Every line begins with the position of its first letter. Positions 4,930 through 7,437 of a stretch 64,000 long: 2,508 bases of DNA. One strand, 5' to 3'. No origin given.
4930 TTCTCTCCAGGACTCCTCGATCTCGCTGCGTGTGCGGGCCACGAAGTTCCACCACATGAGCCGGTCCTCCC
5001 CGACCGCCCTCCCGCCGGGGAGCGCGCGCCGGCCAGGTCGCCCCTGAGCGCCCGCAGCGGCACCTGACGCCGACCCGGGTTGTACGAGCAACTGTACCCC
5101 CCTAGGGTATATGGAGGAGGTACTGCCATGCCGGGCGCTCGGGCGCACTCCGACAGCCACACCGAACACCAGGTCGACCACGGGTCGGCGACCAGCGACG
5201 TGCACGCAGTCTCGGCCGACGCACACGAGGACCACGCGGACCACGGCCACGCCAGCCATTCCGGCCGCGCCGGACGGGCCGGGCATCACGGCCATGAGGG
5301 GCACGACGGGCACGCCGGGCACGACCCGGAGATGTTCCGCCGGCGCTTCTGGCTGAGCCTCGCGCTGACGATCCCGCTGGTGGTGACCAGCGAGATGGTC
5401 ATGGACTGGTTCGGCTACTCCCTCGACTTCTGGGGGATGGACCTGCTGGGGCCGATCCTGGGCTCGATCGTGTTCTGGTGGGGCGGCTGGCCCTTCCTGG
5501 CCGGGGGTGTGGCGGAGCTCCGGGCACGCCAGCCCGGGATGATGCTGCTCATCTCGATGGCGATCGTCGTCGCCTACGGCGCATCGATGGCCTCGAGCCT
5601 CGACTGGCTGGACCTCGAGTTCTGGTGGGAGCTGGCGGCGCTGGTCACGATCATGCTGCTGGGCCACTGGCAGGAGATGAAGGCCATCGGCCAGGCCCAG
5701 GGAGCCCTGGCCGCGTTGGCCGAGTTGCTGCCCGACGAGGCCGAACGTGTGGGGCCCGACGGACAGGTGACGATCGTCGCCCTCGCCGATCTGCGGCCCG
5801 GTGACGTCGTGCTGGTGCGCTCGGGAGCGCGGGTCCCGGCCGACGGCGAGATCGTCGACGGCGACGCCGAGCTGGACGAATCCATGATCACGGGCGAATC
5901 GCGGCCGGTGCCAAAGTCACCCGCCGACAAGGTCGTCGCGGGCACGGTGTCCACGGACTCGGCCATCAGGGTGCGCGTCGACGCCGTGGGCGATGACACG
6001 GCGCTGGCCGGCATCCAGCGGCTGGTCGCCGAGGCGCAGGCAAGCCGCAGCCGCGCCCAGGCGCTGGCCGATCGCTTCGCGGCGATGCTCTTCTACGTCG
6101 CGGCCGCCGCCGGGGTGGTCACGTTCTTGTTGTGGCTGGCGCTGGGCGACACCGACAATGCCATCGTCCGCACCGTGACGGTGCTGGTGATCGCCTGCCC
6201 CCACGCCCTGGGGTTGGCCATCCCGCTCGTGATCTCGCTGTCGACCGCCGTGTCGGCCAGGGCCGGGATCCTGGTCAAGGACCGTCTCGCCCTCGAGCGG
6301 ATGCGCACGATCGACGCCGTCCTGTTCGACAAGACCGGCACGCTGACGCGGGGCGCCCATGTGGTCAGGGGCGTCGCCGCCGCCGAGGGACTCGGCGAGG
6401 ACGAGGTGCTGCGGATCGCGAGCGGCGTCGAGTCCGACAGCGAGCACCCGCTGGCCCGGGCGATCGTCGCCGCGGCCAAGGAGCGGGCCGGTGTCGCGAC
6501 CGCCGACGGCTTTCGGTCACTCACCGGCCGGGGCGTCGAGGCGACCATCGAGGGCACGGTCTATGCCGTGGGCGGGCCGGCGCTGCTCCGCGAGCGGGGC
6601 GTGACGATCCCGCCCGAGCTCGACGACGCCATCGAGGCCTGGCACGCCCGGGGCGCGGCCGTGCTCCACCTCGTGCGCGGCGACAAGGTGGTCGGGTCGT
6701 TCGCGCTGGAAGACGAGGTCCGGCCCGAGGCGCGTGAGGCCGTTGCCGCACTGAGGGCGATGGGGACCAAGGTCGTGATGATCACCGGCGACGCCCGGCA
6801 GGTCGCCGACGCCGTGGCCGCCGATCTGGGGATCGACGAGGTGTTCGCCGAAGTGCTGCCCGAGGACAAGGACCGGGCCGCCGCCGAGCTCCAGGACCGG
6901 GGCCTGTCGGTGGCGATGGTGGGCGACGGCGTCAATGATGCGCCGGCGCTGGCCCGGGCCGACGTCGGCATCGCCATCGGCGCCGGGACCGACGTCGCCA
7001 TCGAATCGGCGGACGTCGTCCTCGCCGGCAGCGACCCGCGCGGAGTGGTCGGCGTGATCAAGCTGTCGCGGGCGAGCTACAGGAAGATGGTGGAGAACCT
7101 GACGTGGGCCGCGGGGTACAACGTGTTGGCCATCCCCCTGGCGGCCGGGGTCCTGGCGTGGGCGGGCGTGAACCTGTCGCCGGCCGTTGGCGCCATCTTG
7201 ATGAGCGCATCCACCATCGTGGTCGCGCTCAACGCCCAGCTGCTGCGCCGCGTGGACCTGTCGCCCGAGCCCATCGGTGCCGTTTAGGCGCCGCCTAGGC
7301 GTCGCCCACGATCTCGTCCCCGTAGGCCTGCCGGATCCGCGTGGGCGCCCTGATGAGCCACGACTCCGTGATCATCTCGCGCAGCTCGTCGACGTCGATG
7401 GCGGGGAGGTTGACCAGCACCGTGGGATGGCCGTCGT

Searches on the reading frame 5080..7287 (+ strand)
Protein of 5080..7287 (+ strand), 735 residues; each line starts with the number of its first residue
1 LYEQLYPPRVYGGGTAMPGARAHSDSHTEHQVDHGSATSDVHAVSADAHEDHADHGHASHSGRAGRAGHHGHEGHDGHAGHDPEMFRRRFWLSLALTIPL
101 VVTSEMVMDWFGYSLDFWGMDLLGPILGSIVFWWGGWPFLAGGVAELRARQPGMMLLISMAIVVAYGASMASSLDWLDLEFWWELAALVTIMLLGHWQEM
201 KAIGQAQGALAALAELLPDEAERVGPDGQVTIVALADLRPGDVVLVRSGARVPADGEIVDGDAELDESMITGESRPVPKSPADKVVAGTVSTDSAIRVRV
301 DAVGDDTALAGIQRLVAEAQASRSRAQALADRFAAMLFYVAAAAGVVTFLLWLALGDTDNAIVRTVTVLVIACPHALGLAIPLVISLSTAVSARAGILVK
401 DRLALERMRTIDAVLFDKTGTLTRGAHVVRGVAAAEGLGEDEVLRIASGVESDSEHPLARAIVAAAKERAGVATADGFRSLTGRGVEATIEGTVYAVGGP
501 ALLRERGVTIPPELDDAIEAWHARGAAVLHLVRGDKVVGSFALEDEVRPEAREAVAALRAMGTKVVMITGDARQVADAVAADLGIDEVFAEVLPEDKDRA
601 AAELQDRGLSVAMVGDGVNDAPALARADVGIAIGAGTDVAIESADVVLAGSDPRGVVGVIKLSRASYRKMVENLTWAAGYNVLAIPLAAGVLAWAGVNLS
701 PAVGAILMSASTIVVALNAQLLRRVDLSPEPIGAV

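Call 47: search_protein_families(library=pfam, proteins=[window:5080-7287:+], max_evalue=0.00001)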
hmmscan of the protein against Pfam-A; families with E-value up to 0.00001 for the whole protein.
window:5080-7287:+ (735 aa): 3 families
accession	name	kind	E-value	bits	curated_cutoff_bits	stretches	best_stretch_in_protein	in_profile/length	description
PF00122.25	E1-E2_ATPase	-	2.2e-50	171.1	28.1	1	215-394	1-180/181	E1-E2 ATPase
PF00702.32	Hydrolase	-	7.6e-38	131.3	26.4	1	411-628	1-191/191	haloacid dehalogenase-like hydrolase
PF12710.13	HAD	-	1.1e-06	29.6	27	1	543-624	82-188/189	haloacid dehalogenase-like hydrolase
